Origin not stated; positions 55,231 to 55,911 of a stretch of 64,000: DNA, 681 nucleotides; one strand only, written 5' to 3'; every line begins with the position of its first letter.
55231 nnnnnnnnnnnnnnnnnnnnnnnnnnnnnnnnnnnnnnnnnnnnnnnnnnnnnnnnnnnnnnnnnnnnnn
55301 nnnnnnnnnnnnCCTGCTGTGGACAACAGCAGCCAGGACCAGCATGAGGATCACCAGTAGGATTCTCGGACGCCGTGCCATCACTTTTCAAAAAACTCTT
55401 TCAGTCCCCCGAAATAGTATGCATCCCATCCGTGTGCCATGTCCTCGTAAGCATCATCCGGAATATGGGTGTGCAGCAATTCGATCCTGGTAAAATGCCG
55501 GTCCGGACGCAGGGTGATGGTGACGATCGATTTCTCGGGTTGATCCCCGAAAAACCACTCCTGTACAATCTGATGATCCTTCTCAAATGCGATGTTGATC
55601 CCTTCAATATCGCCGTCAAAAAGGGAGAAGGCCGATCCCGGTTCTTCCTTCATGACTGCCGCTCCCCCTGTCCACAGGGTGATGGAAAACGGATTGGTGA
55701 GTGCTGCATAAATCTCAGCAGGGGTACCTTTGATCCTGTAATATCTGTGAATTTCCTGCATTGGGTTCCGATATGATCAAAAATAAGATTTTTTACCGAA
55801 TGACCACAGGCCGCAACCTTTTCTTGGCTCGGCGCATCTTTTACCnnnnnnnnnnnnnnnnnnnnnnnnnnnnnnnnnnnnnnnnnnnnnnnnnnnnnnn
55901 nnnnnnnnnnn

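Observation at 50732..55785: START-like (SRPBCC) protein translationally coupled to a 1,549-aa periplasmic mega-sensor whose only output is a PP2C/SpoIIE phosphatase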

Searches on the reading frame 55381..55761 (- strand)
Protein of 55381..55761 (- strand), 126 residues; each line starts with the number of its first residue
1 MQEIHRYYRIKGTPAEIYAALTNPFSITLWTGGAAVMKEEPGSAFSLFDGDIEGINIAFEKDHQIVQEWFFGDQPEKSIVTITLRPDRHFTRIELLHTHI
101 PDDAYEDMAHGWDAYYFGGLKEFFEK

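Call 5: search_protein_families(library=pfam, proteins=[window:55381-55761:-], max_evalue=0.01)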
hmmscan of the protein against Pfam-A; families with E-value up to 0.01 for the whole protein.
window:55381-55761:- (126 aa): 1 family
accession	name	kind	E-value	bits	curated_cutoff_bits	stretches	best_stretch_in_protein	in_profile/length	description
PF08327.17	AHSA1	-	3.5e-18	66.5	22.1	1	13-125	3-125/125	Activator of Hsp90 ATPase homolog 1-like protein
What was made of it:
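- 55381..55761 (-): 126-aa cytoplasmic AHSA1/SRPBCC protein, similar to the Aha1 C-terminal domain. Pfam AHSA1 66.5 bits (call 5).
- On AHSA1 family (Pfam PF08327) of the SRPBCC superfamily: 66.5 bits against a cut-off of 22.1, covering residues 13-125 (call 5).
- On PYR/PYL/RCAR receptors: Pfam gives only AHSA1 (call 5).
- The Aha1 N-terminal domain, which gives most of the Hsp90 affinity, is absent (call 5).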

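Call 6: search_protein_families(library=ncbifam, proteins=[window:55381-55761:-], max_evalue=0.01)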
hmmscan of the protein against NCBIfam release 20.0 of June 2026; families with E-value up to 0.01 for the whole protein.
window:55381-55761:- (126 aa): 0 families

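Call 15: find_homologous_proteins(query=window:55384-55761:-, max_evalue=0.00001)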
Query window:55384-55761:- (126 aa): 350 proteins with E <= 0.00001 among 353 candidates; the best 120 are listed.
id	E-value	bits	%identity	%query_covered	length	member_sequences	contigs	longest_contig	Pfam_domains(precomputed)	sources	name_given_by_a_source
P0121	7.9e-76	270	91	100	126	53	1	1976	PF08327.18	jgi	jgi:activator of HSP90 ATPase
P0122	2.8e-72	259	86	100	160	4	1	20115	PF08327.18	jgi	-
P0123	1.6e-71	257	86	100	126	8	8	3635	PF08327.18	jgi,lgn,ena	jgi:activator of HSP90 ATPase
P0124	1.2e-69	250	83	100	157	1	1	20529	PF08327.18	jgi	jgi:activator of HSP90 ATPase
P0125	8.0e-69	248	84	100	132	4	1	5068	PF08327.18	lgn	-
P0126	2.2e-67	243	83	100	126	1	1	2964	PF08327.18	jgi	jgi:activator of HSP90 ATPase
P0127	4.5e-67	242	83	100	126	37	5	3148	PF08327.18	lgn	-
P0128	8.0e-67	241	81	100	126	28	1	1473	PF08327.18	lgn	-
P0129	9.4e-67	241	81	100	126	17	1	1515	PF08327.18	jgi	jgi:activator of HSP90 ATPase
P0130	9.9e-67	241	82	100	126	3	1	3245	PF08327.18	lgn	-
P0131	1.7e-66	240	80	100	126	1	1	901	PF08327.18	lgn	-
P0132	2.2e-66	240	81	100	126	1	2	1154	PF08327.18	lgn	-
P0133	3.9e-66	239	81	100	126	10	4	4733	PF08327.18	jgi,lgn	-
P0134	4.3e-66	239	81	100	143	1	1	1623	PF08327.18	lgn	-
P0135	6.8e-66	238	81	100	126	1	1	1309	PF08327.18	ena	-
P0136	8.6e-66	238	80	100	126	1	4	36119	PF08327.18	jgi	jgi:activator of HSP90 ATPase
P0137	8.9e-66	238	79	100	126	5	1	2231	PF08327.18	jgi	jgi:activator of HSP90 ATPase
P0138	1.0e-65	238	80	100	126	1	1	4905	PF08327.18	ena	-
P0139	1.1e-65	238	80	100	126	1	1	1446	PF08327.18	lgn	-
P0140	1.4e-65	237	79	100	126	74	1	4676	PF08327.18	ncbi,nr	ncbi:MAG: SRPBCC domain-containing protein [Bacteroidota bacterium]|nr:SRPBCC domain-containing prot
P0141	2.3e-65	237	79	100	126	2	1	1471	PF08327.18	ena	-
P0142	2.3e-65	237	80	100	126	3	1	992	PF08327.18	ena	-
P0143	2.3e-65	237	81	100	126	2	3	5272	PF08327.18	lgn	-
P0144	2.4e-65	237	79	100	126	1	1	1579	PF08327.18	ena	-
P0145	2.5e-65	236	81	99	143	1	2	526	PF08327.18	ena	-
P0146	2.5e-65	236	79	100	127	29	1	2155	PF08327.18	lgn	-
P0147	2.6e-65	236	79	100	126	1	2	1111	PF08327.18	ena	-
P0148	2.8e-65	236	79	100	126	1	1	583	PF08327.18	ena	-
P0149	2.9e-65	236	82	100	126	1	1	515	PF08327.18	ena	-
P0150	3.0e-65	236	79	100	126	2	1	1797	PF08327.18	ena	-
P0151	3.8e-65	236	79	100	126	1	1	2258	PF08327.18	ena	-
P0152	4.8e-65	236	80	100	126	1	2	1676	PF08327.18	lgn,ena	-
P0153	4.8e-65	236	79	100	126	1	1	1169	PF08327.18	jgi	jgi:activator of HSP90 ATPase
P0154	5.7e-65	235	79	100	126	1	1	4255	PF08327.18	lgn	-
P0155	7.6e-65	235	80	100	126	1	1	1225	PF08327.18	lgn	-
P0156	9.8e-65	235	79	100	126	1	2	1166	PF08327.18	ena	-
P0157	1.0e-64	235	79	100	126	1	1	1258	PF08327.18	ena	-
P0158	1.2e-64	234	79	100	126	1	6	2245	PF08327.18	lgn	-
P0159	1.4e-64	234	79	100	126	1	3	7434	PF08327.18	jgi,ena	jgi:activator of HSP90 ATPase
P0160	1.5e-64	234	81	100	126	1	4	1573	PF08327.18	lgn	-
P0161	1.9e-64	234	81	100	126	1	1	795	PF08327.18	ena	-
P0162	2.4e-64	233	79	100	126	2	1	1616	PF08327.18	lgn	-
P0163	2.6e-64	233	79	100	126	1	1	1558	PF08327.18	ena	-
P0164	2.7e-64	233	79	100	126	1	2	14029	PF08327.18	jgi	-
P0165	2.7e-64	233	79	99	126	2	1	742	PF08327.18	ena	-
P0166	3.7e-64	233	79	100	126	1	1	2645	PF08327.18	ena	-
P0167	3.9e-64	233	79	100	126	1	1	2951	PF08327.18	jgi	jgi:activator of HSP90 ATPase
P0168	4.1e-64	233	79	100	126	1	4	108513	PF08327.18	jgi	-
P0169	4.4e-64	232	79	100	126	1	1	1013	PF08327.18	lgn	-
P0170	4.4e-64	232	78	100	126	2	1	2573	PF08327.18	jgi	-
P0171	7.8e-64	232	79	99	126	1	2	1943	PF08327.18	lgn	-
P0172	8.0e-64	232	79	100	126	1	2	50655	PF08327.18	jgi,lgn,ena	-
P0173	1.2e-63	231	79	100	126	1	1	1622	PF08327.18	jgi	jgi:activator of HSP90 ATPase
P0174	1.7e-63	231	78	100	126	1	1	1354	PF08327.18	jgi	jgi:activator of HSP90 ATPase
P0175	1.7e-63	231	78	100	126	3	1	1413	PF08327.18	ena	-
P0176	1.9e-63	230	78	100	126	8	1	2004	PF08327.18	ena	-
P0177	2.2e-63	230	77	100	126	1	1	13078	PF08327.18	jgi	jgi:activator of HSP90 ATPase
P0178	2.8e-63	230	78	100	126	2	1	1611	PF08327.18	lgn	-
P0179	2.9e-63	230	79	100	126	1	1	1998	PF08327.18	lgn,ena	-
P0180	2.9e-63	230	79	100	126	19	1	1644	PF08327.18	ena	-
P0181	3.1e-63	230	78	99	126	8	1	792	PF08327.18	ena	-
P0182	3.2e-63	230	78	100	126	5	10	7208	PF08327.18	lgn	-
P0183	3.3e-63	230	79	99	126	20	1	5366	PF08327.18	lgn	-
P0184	3.5e-63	230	79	100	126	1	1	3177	PF08327.18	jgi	-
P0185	4.4e-63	229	78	100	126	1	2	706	PF08327.18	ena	-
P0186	6.7e-63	229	78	100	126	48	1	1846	PF08327.18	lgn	-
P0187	6.9e-63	229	78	100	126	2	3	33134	PF08327.18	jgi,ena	jgi:activator of HSP90 ATPase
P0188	7.3e-63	229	77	100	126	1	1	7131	PF08327.18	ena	-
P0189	7.4e-63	229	77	100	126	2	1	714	PF08327.18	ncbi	-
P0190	8.0e-63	228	75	100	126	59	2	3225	PF08327.18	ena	-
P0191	8.4e-63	228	78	100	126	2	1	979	PF08327.18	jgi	jgi:activator of HSP90 ATPase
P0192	8.7e-63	228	77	100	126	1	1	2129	PF08327.18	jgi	jgi:activator of HSP90 ATPase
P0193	8.9e-63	228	80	99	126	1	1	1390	PF08327.18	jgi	jgi:activator of HSP90 ATPase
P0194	1.0e-62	228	77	100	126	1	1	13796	PF08327.18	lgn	-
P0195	1.2e-62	228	76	100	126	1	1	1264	PF08327.18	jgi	-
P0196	1.3e-62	228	78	100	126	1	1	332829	PF08327.18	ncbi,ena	-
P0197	1.4e-62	228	78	100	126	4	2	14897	PF08327.18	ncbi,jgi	jgi:activator of HSP90 ATPase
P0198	1.4e-62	228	76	100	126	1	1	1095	PF08327.18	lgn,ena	-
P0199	1.5e-62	227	77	99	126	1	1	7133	PF08327.18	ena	-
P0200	1.9e-62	227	77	100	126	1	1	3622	PF08327.18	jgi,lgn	-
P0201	2.0e-62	227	77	99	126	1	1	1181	PF08327.18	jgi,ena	-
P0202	2.0e-62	227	77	100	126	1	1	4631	PF08327.18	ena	-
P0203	2.2e-62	227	78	99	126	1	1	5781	PF08327.18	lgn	-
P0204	2.7e-62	227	77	100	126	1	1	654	PF08327.18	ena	-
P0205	3.2e-62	226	79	99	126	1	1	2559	PF08327.18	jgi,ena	-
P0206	3.3e-62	226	78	99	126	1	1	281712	PF08327.18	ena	-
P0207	3.3e-62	226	78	100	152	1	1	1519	PF08327.18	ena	-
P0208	3.3e-62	226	78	100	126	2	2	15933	PF08327.18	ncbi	-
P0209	3.8e-62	226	75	100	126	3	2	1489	PF08327.18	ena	-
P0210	4.3e-62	226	78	100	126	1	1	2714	PF08327.18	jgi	jgi:activator of HSP90 ATPase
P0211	4.6e-62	226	78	100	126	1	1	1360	PF08327.18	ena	-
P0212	5.4e-62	226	76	99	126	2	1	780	PF08327.18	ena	-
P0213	5.4e-62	226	76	99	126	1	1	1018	PF08327.18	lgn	-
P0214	5.7e-62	226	77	100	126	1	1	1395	PF08327.18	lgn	-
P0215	6.2e-62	226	76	100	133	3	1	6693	PF08327.18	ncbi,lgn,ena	-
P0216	6.3e-62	225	75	100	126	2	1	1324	PF08327.18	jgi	jgi:activator of HSP90 ATPase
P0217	6.4e-62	225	78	100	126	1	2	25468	PF08327.18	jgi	jgi:activator of HSP90 ATPase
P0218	6.9e-62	225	77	100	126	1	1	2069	PF08327.18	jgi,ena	-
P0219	7.0e-62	225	78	100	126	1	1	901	PF08327.18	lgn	-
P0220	7.2e-62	225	75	100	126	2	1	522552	PF08327.18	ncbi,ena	-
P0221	7.8e-62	225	77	99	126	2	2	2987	PF08327.18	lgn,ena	-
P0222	9.1e-62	225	79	100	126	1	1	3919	PF08327.18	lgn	-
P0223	9.7e-62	225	78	100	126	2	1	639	PF08327.18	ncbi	-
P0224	9.9e-62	225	76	99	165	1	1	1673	PF08327.18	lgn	-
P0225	1.2e-61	225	76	100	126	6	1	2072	PF08327.18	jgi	jgi:activator of HSP90 ATPase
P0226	1.3e-61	225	76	99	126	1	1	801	PF08327.18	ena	-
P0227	1.3e-61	224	76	100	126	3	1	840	PF08327.18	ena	-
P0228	1.5e-61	224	76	100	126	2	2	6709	PF08327.18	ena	-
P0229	1.7e-61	224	78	99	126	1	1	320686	PF08327.18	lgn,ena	-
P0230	2.4e-61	224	76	100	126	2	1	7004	PF08327.18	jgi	-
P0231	2.6e-61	223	77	99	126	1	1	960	PF08327.18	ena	-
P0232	3.5e-61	223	76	100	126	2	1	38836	PF08327.18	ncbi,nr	ncbi:MAG: SRPBCC domain-containing protein [Bacteroidales bacterium]|nr:SRPBCC domain-containing pro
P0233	3.9e-61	223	76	99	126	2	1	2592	PF08327.18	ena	-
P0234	4.7e-61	223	74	99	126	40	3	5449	PF08327.18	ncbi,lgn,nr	ncbi:MAG: SRPBCC domain-containing protein [Bacteroides sp.]|nr:SRPBCC domain-containing protein [Ba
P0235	4.7e-61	223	75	99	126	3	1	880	PF08327.18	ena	-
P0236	4.8e-61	223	76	99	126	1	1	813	PF08327.18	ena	-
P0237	9.9e-61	222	74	100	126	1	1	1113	PF08327.18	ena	-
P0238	1.2e-60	221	73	100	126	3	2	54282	PF08327.18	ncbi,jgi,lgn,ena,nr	ncbi:MAG TPA: ATPase [Bacteroides sp.]|nr:ATPase [Bacteroides sp.]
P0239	1.4e-60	221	78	100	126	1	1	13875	PF08327.18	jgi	jgi:activator of HSP90 ATPase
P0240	1.5e-60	221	77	99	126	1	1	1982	PF08327.18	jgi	jgi:activator of HSP90 ATPase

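Call 25: search_solved_structures(query=A2, max_evalue=0.01, show_alignments=2)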
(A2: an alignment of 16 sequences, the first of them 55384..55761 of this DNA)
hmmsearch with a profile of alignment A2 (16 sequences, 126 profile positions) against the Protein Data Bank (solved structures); distinct sequences matched with E-value up to 0.01: 8.
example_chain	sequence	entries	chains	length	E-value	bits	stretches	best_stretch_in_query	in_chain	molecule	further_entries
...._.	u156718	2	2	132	5e-12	49.1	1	12-124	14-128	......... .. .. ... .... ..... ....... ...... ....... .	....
1x53_A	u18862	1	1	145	6.9e-12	48.6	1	12-124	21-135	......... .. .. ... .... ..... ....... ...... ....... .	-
7dme_A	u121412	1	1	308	4e-11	46.2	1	12-124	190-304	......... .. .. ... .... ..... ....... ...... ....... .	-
3ni8_A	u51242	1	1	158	6.6e-11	45.5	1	14-106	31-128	PFC0360w protein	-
6xlb_C1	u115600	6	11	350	9.6e-06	28.8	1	15-122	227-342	Hsp90 co-chaperone AHA1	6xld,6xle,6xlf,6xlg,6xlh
4fpw_A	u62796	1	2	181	0.0038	20.4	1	12-114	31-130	CalU16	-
3q63_A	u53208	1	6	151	0.0041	20.3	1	10-118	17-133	Mll2253 protein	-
2luz_A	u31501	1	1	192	0.0044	20.2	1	12-114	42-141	CalU16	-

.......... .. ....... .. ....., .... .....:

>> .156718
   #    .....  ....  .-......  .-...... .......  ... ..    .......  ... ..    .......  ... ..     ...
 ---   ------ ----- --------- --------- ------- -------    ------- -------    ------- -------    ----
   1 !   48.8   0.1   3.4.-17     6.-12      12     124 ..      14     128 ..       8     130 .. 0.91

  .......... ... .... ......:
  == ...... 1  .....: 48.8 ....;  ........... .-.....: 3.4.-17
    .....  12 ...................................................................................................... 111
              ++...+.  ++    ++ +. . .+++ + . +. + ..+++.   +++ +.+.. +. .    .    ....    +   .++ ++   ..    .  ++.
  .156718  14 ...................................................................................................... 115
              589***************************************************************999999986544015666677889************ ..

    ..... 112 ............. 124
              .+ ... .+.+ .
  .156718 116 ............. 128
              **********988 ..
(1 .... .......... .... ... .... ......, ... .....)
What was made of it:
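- Thr91 is also present in human Aha1, so it is a family feature (call 25).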

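Call 38: predict_structure(alignment_id=A4)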
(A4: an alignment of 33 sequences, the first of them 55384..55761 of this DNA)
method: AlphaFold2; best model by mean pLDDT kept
length: 126 residues; sequences in the alignment: 33
mean_pLDDT: 91.4   pTM: 0.85
mean pLDDT of the five models: 91.4, 89.9, 88.9, 88.5, 86.9
residues with pLDDT >= 90: 87; 70-90: 39; 50-70: 0; < 50: 0
segments of 3 or more residues with pLDDT < 50: none
pLDDT, mean of each block of 10 residues (from residue 1): 92 96 93 92 92 94 96 82 95 95 85 87 89
secondary structure, 60 per line:
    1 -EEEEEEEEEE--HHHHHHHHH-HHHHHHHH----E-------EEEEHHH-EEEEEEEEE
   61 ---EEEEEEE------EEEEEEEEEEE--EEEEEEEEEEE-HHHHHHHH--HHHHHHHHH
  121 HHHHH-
elements in order: E2-11 H14-22 H24-31 E44-47 E52-60 E64-70 E77-87 E90-100 H102-109 H112-125
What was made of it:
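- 55381..55761 (-): AF2 pLDDT 91.4 with helix-grip topology (call 38).
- On AHSA1 family (Pfam PF08327) of the SRPBCC superfamily: The AF2 model has pLDDT 91.4 with elements in that order (call 38).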

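Call 43: fold_search(model_id=the predicted structure, library=pdb)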
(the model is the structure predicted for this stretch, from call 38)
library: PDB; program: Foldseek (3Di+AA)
matches with E <= 10: 1503; with E <= 0.001: 114
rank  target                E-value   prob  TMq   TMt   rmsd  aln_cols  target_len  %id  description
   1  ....                  2.7e-10  1.00  0.90  0.86   1.7       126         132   25  Benzbromarone interferes with the interaction between Hsp90 and Aha1 by interacting with both of them (released 2025-04-23)
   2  3ni8                  1.9e-09  1.00  0.88  0.80   1.9       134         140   23  Crystal Structure of PFC0360w, an HSP90 activator from plasmodium falciparum (released 2010-08-11)
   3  1x53_MODEL_1_A        3.4e-09  1.00  0.88  0.77   1.5       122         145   24  The solution structure of the C-terminal domain of human Activator of 90 kDa heat shock protein ATPase homolog (released 2005-11-15)
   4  7dme_MODEL_1_A        9.8e-09  1.00  0.88  0.38   1.6       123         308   24  Solution structure of human Aha1 (released 2021-04-21)
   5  6xle_C                4.5e-08  1.00  0.84  0.74   2.8       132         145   23  Full-length Hsc82 in complex with two Aha1 CTD in the presence of AMP-PNP (released 2021-06-30)
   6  6xld_C                5.6e-08  1.00  0.83  0.76   2.6       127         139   23  Full-length Hsc82 in complex with Aha1 CTD in the presence of AMPPNP (released 2021-06-30)
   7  3q63_F                7.5e-08  1.00  0.84  0.77   2.3       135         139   22  X-ray crystal structure of protein MLL2253 from Mesorhizobium loti, Northeast Structural Genomics Consortium Target Ml (released 2011-01-12)
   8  3q63_B                8.3e-08  1.00  0.85  0.79   2.2       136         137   22  X-ray crystal structure of protein MLL2253 from Mesorhizobium loti, Northeast Structural Genomics Consortium Target Ml (released 2011-01-12)
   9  3q63_E                8.3e-08  1.00  0.85  0.80   2.3       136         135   22  X-ray crystal structure of protein MLL2253 from Mesorhizobium loti, Northeast Structural Genomics Consortium Target Ml (released 2011-01-12)
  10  3q63_A                9.3e-08  1.00  0.82  0.79   2.3       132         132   23  X-ray crystal structure of protein MLL2253 from Mesorhizobium loti, Northeast Structural Genomics Consortium Target Ml (released 2011-01-12)
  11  3q63_D                1.2e-07  1.00  0.82  0.76   2.3       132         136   23  X-ray crystal structure of protein MLL2253 from Mesorhizobium loti, Northeast Structural Genomics Consortium Target Ml (released 2011-01-12)
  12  6xlb_C1               3.6e-07  1.00  0.84  0.39   2.5       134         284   23  Apo full-length Hsc82 in complex with Aha1 (released 2021-06-30)
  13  3pu2_G                4.0e-07  1.00  0.74  0.64   3.9       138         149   17  Crystal Structure of the Q3J4M4_RHOS4 protein from Rhodobacter sphaeroides. Northeast Structural Genomics Consortium T (released 2010-12-15)
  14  3put_A                4.0e-07  1.00  0.73  0.63   4.3       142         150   16  Crystal Structure of the CERT START domain (mutant V151E) from Rhizobium etli at the resolution 1.8A, Northeast Struct (released 2010-12-22)
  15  3pu2_E                4.3e-07  1.00  0.75  0.63   3.9       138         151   17  Crystal Structure of the Q3J4M4_RHOS4 protein from Rhodobacter sphaeroides. Northeast Structural Genomics Consortium T (released 2010-12-15)
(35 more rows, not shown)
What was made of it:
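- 55381..55761 (-): Foldseek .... TM 0.90 (call 43).
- On AHSA1 family (Pfam PF08327) of the SRPBCC superfamily: Foldseek gives TM 0.90 to the human Aha1 C-terminal domain and 0.82-0.85 to bacterial AHSA1 proteins (call 43).
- On PYR/PYL/RCAR receptors: PYL1 is rank 46, TM 0.75, 10% identity (call 43).
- Closest known: C-terminal domain of the eukaryotic Hsp90 co-chaperone Aha1. Same: These are the best sequence (E 5e-12, call 25) and structure (TM 0.88-0.90, rmsd 1.5-1.9 A, call 43) matches.
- SRPBCC fold (calls 38, 43). PYL1 is rank 46 with 10% identity (call 43). The fold is unrelated to STAS/SiaC (call 43). The best sequence and structure matches are Aha1 C-terminal domains, including those bound to Hsc82 (calls 25, 43).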

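Call 46: find_related_loci(query=A2, collection=metagenome_contigs, flank=6000)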
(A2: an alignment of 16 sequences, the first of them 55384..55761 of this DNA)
Query A2 (126 aa) in metagenome_contigs; peptide patterns used: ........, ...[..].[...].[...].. (x = any residue, [..] = any of these).
309 stretches matched a pattern; 147 encode a relative of the query (tblastn E <= 1e-3); the best 80 are kept; 80 distinct loci.
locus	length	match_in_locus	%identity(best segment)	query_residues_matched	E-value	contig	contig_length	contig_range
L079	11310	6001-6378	86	1-126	2e-76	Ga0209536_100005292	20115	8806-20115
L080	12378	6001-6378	84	1-126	3e-71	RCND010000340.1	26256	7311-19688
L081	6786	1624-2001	82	1-126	2e-70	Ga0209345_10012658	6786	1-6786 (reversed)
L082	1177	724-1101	82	1-126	3e-75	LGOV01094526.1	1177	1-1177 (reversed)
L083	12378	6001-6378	82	1-126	1e-70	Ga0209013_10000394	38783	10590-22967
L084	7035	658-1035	79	1-126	3e-69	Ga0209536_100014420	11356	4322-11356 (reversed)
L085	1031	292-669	79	1-126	2e-74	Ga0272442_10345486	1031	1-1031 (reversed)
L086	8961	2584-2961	80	1-126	4e-69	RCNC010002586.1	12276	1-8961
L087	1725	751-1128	79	1-126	3e-71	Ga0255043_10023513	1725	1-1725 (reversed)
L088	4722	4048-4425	80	1-126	7e-69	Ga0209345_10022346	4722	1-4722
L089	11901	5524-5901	79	1-126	3e-68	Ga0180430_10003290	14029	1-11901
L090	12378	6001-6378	79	1-126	7e-68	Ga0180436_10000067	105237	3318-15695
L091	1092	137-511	76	1-125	3e-72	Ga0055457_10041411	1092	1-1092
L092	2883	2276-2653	79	1-126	5e-68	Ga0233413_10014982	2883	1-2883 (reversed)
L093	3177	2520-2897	79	1-126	2e-67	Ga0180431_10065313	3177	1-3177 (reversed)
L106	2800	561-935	74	1-125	5e-66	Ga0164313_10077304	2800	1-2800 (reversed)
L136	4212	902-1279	68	1-126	2e-58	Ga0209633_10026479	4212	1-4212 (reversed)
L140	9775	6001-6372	60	1-124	1e-50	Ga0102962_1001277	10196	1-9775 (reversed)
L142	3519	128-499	58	1-124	1e-48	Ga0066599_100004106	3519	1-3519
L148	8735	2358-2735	55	1-126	3e-45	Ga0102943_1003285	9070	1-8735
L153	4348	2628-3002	55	1-125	1e-44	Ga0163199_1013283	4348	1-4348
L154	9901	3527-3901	54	1-124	2e-44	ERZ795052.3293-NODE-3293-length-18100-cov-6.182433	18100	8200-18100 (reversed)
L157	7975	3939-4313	55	1-124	2e-43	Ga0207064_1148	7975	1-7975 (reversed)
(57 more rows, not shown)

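Call 49: search_protein_families(library=pfam, proteins=[L106:1050-2180:+, L136:1392-2483:+, L140:4552-5880:+, L140:6710-8914:-, L142:560-1225:+, L148:2773-5364:+, L148:458-2347:+, L153:3037-3663:+, L154:4028-4735:+, L157:3342-3932:+], max_evalue=0.001)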
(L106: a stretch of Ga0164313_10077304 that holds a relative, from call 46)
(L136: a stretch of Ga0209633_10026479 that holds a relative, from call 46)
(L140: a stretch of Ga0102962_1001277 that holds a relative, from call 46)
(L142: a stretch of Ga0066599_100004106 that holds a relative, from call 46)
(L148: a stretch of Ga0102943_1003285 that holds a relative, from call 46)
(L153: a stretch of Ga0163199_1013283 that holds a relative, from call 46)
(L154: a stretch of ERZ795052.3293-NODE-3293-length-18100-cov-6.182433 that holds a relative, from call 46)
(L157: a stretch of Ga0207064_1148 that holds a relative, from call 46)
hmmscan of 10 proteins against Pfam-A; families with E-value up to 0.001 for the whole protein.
L106:1050-2180:+ (376 aa): 1 family
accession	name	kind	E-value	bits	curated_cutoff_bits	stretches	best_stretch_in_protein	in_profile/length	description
PF13568.12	OMP_b-brl_2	-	1.5e-08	35.4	27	1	204-353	36-168/175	Outer membrane protein beta-barrel domain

L136:1392-2483:+ (363 aa): 1 family
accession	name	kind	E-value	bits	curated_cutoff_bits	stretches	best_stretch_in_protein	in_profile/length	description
PF13568.12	OMP_b-brl_2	-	1.6e-06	28.8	27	1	188-330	32-155/175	Outer membrane protein beta-barrel domain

L140:4552-5880:+ (442 aa): 1 family
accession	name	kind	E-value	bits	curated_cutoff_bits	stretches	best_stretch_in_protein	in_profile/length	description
PF07690.21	MFS_1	-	7.8e-27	94.5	33.4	1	30-399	4-347/347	Major Facilitator Superfamily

L140:6710-8914:- (734 aa): 3 families
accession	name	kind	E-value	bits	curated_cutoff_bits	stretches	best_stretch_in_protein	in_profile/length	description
PF01915.27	Glyco_hydro_3_C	-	7.8e-48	163.5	31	1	379-608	1-200/200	Glycosyl hydrolase family 3 C-terminal domain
PF00933.27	Glyco_hydro_3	-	1.2e-42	146.9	27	1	60-335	50-312/316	Glycosyl hydrolase family 3 N terminal domain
PF14310.12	Fn3-like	-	2.9e-15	56.6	25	1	645-714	1-71/71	Fibronectin type III-like domain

L142:560-1225:+ (221 aa): 0 families

L148:2773-5364:+ (863 aa): 17 families
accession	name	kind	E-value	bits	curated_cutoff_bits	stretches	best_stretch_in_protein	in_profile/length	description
PF13424.12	TPR_12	-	7.5e-41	138.6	30.1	3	243-315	3-77/77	Tetratricopeptide repeat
PF00515.34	TPR_1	-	9e-31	104.9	27.8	4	245-270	3-28/34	Tetratricopeptide repeat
PF07719.23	TPR_2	-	7e-29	98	27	4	245-271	3-29/34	Tetratricopeptide repeat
PF02518.31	HATPase_c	-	4e-26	92.1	26.4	1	617-727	2-110/111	Histidine kinase-, DNA gyrase B-, and HSP90-like ATPase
PF00072.30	Response_reg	-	2.8e-25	89.1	30.2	1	748-858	1-110/111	Response regulator receiver domain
PF13181.12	TPR_8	-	2.8e-22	77.4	25.7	2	285-316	3-34/34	Tetratricopeptide repeat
PF13374.12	TPR_10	-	2.2e-19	69.2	27.5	1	244-275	3-34/42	Tetratricopeptide repeat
PF00512.31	HisKA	-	1e-18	67.5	26.9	1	500-565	2-66/66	His Kinase A (phospho-acceptor) domain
PF13176.12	TPR_7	-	5.8e-14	51.4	27.9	0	245-270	1-26/36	Tetratricopeptide repeat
PF17874.7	TPR_MalT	-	1.4e-11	44.7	45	2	93-273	11-191/336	MalT-like TPR region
PF13428.12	TPR_14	-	1.2e-10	41.4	23.5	0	120-157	5-42/44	Tetratricopeptide repeat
PF24885.1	TPR_NPHP3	-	1.6e-10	41.2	100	1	150-272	86-212/239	Nephrocystin-3 TPR domain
PF13432.12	TPR_16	-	2.1e-08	34.9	32.7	0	90-148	4-56/65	Tetratricopeptide repeat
PF14938.12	SNAP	-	2.2e-08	34.3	25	1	91-228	43-180/282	Soluble NSF attachment protein, SNAP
PF13174.12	TPR_6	-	2.4e-05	25.1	26.3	0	85-116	2-33/33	Tetratricopeptide repeat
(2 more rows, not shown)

L148:458-2347:+ (629 aa): 0 families

L153:3037-3663:+ (208 aa): 0 families

L154:4028-4735:+ (235 aa): 0 families

L157:3342-3932:+ (196 aa): 1 family
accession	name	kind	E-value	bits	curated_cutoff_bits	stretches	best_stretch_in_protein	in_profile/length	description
PF01184.24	Gpr1_Fun34_YaaH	-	2e-40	139.1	25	1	8-184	12-195/207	GPR1/FUN34/yaaH family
